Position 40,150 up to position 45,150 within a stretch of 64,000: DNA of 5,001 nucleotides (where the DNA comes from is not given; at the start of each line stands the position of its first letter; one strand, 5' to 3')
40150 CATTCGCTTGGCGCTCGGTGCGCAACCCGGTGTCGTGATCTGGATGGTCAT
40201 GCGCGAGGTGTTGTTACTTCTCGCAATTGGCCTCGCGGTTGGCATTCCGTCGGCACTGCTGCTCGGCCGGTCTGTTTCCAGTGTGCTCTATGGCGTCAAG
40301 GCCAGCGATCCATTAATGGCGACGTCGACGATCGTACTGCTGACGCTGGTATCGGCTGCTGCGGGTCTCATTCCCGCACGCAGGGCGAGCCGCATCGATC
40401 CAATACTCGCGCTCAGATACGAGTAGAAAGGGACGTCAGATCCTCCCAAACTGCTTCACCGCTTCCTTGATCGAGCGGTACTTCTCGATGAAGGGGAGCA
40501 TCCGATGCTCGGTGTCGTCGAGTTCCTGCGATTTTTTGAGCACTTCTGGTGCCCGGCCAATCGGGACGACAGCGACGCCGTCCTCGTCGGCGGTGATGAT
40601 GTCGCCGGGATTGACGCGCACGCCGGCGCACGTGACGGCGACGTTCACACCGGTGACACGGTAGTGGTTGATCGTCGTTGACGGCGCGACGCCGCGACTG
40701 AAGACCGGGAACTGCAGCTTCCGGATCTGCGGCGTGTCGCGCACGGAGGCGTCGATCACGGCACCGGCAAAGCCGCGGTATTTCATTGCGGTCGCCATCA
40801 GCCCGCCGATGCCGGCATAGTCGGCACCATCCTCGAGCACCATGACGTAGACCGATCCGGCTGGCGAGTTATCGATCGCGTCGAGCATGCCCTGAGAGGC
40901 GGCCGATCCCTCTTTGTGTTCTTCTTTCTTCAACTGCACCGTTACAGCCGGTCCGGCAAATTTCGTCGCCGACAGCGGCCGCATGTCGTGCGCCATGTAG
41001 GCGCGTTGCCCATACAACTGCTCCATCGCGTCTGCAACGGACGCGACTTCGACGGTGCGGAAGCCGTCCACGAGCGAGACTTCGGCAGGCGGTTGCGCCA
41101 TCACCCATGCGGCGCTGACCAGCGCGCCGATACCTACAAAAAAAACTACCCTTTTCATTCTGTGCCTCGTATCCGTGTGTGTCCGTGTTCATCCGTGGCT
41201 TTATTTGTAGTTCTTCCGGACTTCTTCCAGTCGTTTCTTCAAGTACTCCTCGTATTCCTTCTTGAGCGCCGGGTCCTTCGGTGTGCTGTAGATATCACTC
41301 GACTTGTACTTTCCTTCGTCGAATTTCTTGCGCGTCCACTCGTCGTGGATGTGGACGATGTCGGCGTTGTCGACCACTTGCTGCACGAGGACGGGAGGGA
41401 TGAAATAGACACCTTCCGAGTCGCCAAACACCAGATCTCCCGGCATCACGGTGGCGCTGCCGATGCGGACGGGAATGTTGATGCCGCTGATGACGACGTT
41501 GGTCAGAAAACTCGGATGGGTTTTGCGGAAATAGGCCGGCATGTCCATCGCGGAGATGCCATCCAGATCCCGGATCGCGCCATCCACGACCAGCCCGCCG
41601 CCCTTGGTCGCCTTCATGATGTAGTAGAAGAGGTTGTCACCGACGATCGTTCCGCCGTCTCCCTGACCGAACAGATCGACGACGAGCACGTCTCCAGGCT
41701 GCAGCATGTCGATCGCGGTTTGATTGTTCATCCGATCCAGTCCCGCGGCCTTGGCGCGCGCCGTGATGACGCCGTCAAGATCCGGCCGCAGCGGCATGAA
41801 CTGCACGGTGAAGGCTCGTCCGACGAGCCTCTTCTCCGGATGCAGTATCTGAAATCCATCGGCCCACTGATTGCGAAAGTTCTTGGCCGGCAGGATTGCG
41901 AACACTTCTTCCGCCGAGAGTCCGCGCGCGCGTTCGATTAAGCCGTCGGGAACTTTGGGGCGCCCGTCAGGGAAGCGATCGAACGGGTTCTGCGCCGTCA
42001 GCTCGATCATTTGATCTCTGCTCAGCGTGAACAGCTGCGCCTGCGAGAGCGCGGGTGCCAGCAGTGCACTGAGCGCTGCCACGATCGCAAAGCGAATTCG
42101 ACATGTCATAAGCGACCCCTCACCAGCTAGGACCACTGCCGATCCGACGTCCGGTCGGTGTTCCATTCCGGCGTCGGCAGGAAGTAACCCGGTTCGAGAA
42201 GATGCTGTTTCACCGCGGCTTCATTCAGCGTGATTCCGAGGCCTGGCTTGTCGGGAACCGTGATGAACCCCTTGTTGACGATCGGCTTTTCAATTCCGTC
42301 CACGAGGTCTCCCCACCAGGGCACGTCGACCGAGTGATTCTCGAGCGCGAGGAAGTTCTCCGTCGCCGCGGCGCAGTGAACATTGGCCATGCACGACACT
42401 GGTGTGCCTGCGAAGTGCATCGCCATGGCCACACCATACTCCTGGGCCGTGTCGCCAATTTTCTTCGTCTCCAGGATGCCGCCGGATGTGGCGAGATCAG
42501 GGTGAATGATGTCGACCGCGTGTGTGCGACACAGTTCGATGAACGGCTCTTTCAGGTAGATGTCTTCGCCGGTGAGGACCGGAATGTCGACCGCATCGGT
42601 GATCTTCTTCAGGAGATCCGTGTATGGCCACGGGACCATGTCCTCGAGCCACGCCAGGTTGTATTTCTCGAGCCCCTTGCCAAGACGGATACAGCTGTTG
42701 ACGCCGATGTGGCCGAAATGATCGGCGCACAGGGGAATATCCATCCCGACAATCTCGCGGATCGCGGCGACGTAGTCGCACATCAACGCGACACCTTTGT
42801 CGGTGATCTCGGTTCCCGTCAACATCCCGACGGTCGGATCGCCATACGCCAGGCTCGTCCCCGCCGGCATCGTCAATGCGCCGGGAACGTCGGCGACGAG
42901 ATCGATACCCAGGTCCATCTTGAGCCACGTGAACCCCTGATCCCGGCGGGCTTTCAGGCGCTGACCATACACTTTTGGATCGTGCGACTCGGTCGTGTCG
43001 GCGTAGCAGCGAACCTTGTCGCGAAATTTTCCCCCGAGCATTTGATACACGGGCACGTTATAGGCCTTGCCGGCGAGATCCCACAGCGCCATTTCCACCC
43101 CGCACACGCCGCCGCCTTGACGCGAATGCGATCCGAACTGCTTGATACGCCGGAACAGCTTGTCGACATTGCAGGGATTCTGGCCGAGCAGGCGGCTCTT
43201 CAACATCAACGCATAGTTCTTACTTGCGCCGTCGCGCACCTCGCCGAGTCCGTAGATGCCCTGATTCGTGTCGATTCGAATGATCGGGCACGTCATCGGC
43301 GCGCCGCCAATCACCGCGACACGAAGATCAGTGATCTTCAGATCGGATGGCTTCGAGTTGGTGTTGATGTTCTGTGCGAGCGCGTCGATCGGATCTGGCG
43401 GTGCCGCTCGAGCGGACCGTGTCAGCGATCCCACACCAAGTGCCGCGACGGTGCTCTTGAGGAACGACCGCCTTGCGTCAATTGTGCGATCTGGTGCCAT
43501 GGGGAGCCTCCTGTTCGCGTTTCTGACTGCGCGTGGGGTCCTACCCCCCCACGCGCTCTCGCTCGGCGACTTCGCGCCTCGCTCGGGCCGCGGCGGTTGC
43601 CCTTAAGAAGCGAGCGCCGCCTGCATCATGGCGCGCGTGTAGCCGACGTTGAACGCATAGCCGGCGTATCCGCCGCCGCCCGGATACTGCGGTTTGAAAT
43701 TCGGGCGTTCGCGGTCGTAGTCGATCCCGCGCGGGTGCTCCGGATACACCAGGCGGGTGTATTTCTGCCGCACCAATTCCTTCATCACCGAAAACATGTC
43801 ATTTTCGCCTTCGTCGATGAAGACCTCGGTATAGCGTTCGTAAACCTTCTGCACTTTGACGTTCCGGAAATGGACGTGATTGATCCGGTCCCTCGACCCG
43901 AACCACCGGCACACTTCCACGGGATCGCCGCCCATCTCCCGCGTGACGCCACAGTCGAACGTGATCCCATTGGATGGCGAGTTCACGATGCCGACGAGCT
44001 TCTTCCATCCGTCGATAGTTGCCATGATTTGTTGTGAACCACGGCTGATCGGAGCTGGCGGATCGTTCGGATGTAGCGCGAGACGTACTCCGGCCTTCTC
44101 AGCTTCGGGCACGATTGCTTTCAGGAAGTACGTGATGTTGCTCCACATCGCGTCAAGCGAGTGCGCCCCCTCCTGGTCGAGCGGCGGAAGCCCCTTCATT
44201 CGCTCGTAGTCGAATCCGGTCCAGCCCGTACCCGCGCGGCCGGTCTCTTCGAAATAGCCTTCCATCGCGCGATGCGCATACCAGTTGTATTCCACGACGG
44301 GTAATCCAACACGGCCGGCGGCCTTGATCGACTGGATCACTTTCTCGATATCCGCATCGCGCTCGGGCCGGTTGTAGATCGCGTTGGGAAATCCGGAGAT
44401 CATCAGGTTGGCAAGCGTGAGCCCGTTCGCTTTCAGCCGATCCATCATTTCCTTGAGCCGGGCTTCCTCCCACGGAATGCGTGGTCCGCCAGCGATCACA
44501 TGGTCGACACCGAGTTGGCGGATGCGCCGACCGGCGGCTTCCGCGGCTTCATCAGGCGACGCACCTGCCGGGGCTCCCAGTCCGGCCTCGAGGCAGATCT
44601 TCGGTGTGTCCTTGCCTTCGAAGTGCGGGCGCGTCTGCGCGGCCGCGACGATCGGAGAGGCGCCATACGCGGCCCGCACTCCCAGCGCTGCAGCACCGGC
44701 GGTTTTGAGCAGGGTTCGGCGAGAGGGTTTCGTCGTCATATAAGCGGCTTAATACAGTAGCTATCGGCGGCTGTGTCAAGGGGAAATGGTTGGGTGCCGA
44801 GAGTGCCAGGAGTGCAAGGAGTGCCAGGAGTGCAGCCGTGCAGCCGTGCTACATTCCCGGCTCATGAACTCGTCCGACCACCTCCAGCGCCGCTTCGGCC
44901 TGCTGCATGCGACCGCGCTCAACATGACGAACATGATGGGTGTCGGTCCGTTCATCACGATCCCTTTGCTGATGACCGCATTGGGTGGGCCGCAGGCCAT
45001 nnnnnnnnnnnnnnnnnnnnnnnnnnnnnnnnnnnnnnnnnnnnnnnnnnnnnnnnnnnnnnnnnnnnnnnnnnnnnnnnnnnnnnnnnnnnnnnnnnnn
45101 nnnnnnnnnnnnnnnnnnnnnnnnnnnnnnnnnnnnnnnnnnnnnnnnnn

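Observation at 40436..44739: Four-gene operon of sugar-acid-type enzymes (UxuA-like dehydratase, enolase-superfamily dehydratase, two RraA/HMG-aldolase-like proteins) in which every product carries an export signal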

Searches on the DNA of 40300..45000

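Call 69: search_rna_families(source=window, start=40300, end=45000, threshold=evalue, max_evalue=1)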
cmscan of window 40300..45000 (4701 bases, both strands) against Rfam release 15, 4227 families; matches with E-value up to 1: 0.
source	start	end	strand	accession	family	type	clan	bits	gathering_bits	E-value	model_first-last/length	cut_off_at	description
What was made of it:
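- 43529..43556 (-): 10-bp-stem hairpin in the 102-nt g1-g2 gap. No Rfam match (call 69).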

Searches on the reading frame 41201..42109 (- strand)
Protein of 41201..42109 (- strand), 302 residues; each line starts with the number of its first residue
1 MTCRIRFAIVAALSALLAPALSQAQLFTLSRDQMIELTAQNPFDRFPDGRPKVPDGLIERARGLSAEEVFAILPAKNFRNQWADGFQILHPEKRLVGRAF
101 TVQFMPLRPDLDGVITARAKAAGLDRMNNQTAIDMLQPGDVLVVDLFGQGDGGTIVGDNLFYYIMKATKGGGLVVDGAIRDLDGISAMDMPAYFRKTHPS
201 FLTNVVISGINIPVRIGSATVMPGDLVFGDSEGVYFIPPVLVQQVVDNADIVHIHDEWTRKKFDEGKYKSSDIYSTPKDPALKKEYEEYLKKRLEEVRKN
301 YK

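Call 3: search_protein_families(library=pfam, proteins=[window:41201-42109:-], max_evalue=0.01)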
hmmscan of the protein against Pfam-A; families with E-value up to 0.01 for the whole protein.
window:41201-42109:- (302 aa): 1 family
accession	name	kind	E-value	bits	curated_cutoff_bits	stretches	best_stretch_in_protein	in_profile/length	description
PF03737.21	RraA-like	-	5.9e-27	95.2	24.5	1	81-234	16-150/152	Aldolase/RraA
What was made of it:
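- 41201..42109 (-): g3: long-form RraA/HMG-aldolase-like protein, 302 aa, with a Sec signal. PF03737 5.9e-27 (call 3).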

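Call 4: search_protein_families(library=ncbifam, proteins=[window:41201-42109:-], max_evalue=0.01)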
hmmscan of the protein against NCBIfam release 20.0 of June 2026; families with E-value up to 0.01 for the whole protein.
window:41201-42109:- (302 aa): 10 families
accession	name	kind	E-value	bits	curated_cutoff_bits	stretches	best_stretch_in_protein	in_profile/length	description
NF006093.0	PRK08245.1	subfamily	3.6e-43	147.7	208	1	55-292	8-237/240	hypothetical protein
NF009399.0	PRK12764.1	equivalog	2.3e-33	116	444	1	75-293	290-497/501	fumarylacetoacetate hydrolase family protein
NF004850.0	PRK06201.1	subfamily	1.8e-26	93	231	1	122-271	65-211/222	hypothetical protein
NF006731.0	PRK09262.1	equivalog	3e-19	69.5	179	1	130-276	73-216/229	4-carboxy-4-hydroxy-2-oxoadipate aldolase/oxaloacetate decarboxylase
TIGR02798.1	ligK_PcmE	equivalog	2.6e-18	66.4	304.5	1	130-276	67-210/222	4-carboxy-4-hydroxy-2-oxoadipate aldolase/oxaloacetate decarboxylase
NF005442.0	PRK07028.1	equivalog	5e-16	58.3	593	1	126-267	277-415/430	bifunctional hexulose-6-phosphate synthase/ribonuclease regulator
TIGR01935.1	NOT-MenG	subfamily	6e-10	39.1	123.8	1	137-234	52-147/150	RraA family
NF006875.0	PRK09372.1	equivalog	5.6e-09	35.9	136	1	132-235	51-152/161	ribonuclease E activity regulator RraA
NF009134.0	PRK12487.1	equivalog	1.5e-07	31.3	196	1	138-235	57-152/161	putative 4-hydroxy-4-methyl-2-oxoglutarate aldolase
TIGR02998.1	RraA_entero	equivalog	0.0027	17.8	241.25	1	140-235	59-152/161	ribonuclease E activity regulator RraA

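Call 14: search_solved_structures(query=window:41201-42109:-, show_alignments=2, max_evalue=0.001)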
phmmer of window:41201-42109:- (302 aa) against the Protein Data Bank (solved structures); distinct sequences matched with E-value up to 0.001: 7.
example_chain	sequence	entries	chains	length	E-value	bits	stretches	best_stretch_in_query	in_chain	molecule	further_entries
5x15_A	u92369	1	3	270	2.6e-26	95.6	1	48-290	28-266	Putative transferase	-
3k4i_A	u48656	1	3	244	1.5e-10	43.8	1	90-252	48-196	uncharacterized protein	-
3c8o_A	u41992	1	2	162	3.5e-09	39.4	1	133-241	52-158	Regulator of ribonuclease activity A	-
5ir2_A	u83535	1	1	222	6.3e-09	38.5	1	133-249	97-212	Cellulase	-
3noj_A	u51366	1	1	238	2.8e-08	36.4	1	125-237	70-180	4-carboxy-4-hydroxy-2-oxoadipate aldolase/oxaloacetate decarboxylase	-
1nxj_A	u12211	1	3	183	2.9e-07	33.1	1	133-235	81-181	Probable S-adenosylmethionine:2-demethylmenaquinone methyltransferase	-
1vi4_A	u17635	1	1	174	2.5e-05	26.7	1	136-237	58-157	Regulator of ribonuclease activity A protein 1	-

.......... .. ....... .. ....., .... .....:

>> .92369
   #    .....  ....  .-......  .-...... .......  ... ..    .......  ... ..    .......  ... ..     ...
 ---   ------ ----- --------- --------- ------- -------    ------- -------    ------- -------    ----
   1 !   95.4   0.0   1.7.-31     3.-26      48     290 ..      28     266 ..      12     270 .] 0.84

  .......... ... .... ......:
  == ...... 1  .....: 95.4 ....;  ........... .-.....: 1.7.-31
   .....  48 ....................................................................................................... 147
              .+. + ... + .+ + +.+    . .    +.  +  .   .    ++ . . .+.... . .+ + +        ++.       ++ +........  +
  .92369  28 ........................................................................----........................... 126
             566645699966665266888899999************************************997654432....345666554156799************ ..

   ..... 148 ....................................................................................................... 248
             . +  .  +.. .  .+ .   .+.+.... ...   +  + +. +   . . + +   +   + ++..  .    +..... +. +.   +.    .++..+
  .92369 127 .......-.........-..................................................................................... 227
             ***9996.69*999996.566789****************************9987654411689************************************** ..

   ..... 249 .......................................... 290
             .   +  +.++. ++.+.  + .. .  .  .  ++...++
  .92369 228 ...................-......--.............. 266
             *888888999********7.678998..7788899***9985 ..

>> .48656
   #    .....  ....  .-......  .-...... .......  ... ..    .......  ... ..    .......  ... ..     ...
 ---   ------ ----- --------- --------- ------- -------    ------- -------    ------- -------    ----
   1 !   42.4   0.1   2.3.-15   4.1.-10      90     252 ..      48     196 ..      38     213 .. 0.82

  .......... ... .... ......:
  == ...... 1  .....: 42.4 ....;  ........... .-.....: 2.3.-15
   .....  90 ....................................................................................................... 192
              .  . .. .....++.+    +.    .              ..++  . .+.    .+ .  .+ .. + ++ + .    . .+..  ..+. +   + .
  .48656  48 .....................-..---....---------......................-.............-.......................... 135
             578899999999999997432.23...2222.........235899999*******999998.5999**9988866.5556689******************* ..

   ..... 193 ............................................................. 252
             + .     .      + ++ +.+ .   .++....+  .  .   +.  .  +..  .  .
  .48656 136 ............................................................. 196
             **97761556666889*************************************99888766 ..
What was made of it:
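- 41201..42109 (-): Nearest structure 5X15 (call 14).
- The nearest structure to g3 is 5X15, deposited as 'putative transferase' (call 14).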

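Call 54: search_protein_representatives(protein=window:41201-42109:-)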
Query: 302 residues. Proteins with E-value up to 0.001 (for the whole library): 4781; up to 1e-10: 1295; up to 1e-30: 168. The best 150 are listed.
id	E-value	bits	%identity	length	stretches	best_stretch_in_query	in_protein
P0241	8.4e-108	376.3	69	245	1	57-300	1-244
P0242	1.5e-93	329.5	79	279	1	6-197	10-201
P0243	1.2e-79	283.8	68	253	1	124-300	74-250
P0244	1.8e-79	283.3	58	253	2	122-296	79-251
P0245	1.7e-78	280.1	74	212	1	135-298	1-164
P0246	9.4e-78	277.6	69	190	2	169-299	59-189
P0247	2.3e-75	269.8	64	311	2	4-169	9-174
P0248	2.0e-74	266.7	47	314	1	11-293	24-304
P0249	8.2e-72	258.1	46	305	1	11-295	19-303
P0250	1.5e-68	247.5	70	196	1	142-292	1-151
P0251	1.8e-66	240.6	70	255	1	135-287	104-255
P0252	9.7e-66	238.2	80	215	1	139-270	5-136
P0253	2.2e-63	230.5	75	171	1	34-170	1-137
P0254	6.3e-62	225.7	45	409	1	27-293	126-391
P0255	3.2e-59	216.8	63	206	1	135-296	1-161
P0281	3.1e-49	184.0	42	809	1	20-249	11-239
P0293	7.8e-47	176.2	37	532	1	39-297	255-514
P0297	3.9e-46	173.8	36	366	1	29-297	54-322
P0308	3.9e-44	167.3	37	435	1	30-279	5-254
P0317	2.3e-42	161.5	37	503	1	30-274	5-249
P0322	1.2e-41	159.1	38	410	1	30-266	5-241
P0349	2.2e-37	145.1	36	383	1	26-278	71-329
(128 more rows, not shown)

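Call 56: search_protein_families(library=pfam, proteins=[P0281, P0293, P0254, P0317, P0308, P0322, P0349, P0297], max_evalue=0.001)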
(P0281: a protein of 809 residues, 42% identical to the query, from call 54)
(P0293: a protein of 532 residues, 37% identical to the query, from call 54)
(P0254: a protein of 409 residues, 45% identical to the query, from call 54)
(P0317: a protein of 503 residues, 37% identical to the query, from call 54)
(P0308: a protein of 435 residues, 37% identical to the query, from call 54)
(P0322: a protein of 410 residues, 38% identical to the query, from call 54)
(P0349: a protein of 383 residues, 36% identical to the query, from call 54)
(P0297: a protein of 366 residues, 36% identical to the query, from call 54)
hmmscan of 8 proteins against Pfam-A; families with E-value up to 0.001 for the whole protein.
P0281 (809 aa): 3 families
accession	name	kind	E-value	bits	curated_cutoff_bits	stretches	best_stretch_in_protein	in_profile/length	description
PF03737.21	RraA-like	-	7.9e-18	65.6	24.5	1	71-225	15-151/152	Aldolase/RraA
PF22244.2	GCE_fung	-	1.2e-06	29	27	1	410-459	84-135/231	Glucuronyl esterase, fungi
PF05448.18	AXE1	-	0.00026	20.3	21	1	413-458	160-205/321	Acetyl xylan esterase (AXE1)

P0293 (532 aa): 2 families
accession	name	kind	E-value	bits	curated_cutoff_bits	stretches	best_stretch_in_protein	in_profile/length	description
PF06439.18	3keto-disac_hyd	-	2.5e-42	145.5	26.8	1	31-233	2-187/187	3-keto-disaccharide hydrolase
PF03737.21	RraA-like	-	2.6e-18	67.1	24.5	1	305-453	22-151/152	Aldolase/RraA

P0254 (409 aa): 1 family
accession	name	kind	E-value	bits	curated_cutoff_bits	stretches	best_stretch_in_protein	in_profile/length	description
PF03737.21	RraA-like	-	9.7e-22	78.3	24.5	1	173-334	9-151/152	Aldolase/RraA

P0317 (503 aa): 2 families
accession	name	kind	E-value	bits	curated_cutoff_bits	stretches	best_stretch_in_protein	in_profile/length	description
PF02836.23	Glyco_hydro_2_C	-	2.4e-36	125.8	21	1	241-491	72-299/302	Glycosyl hydrolases family 2, TIM barrel domain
PF03737.21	RraA-like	-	1.8e-18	67.7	24.5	1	49-210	9-151/152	Aldolase/RraA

P0308 (435 aa): 3 families
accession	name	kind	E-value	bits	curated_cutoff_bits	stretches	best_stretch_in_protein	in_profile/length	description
PF13561.12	adh_short_C2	-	2.3e-36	126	27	1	248-426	62-235/236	Enoyl-(Acyl carrier protein) reductase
PF00106.31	adh_short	-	2.4e-29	102.7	26.6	1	248-367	68-187/195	short chain dehydrogenase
PF03737.21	RraA-like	-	8.3e-20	72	24.5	1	48-210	8-151/152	Aldolase/RraA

P0322 (410 aa): 1 family
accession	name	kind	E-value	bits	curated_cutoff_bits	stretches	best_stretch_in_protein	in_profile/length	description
PF03737.21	RraA-like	-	1.6e-18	67.8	24.5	1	48-210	8-151/152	Aldolase/RraA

P0349 (383 aa): 1 family
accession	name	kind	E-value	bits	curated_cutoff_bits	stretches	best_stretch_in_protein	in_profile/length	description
PF03737.21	RraA-like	-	2.2e-13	51.1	24.5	1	135-286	24-151/152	Aldolase/RraA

P0297 (366 aa): 1 family
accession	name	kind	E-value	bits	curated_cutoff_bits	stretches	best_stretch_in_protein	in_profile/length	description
PF03737.21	RraA-like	-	3.1e-16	60.4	24.5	1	114-261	23-151/152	Aldolase/RraA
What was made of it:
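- Fusions of DUF1080 with RraA, and of RraA with a glucuronoyl-esterase-like domain (call 56). Fusions to carbohydrate-related domains suggest an enzymatic role (call 56).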
